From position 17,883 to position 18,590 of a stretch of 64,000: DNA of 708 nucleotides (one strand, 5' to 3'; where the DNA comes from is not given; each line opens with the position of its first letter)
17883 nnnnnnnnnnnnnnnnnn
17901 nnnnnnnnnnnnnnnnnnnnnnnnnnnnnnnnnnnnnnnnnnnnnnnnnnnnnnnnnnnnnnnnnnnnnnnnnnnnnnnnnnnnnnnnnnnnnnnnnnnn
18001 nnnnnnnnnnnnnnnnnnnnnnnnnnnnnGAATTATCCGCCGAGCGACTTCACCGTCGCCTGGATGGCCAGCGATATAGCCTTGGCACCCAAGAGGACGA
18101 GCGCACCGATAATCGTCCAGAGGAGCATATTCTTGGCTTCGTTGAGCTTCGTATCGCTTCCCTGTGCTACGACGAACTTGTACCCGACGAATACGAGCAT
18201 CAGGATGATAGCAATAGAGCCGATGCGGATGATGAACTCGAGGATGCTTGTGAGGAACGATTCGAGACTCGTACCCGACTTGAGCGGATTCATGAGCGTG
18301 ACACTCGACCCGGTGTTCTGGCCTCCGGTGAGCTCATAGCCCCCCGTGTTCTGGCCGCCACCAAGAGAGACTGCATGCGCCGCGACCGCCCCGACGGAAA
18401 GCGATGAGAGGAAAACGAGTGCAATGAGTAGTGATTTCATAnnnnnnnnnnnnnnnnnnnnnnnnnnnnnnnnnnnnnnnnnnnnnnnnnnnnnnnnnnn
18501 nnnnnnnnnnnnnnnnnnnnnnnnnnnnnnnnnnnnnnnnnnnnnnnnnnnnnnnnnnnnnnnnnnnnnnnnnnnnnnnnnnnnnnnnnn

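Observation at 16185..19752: Minus-strand array of six VirB2/TrbC-like pilin paralogs immediately downstream of an orphan membrane-anchored solute-binding-like protein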

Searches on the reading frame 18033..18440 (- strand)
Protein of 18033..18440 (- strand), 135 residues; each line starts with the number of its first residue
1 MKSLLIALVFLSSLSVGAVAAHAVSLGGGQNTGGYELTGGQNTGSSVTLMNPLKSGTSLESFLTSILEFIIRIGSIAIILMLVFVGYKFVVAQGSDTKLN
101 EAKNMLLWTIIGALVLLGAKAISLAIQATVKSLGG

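Call 5: search_protein_families(library=pfam, proteins=[window:18033-18440:-], max_evalue=1)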
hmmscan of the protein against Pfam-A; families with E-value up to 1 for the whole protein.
window:18033-18440:- (135 aa): 3 families
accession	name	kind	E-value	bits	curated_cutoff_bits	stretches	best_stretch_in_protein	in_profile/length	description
PF18895.5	T4SS_pilin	-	2.2e-07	31.3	26.6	1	57-123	3-68/71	Type IV secretion system pilin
PF02790.20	COX2_TM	-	0.022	15.4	22.8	1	61-125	21-87/88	Cytochrome C oxidase subunit II, transmembrane domain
PF05552.17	MS_channel_1st_1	-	0.17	12.2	22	1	58-81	2-25/50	Mechanosensitive ion channel, conserved TM helix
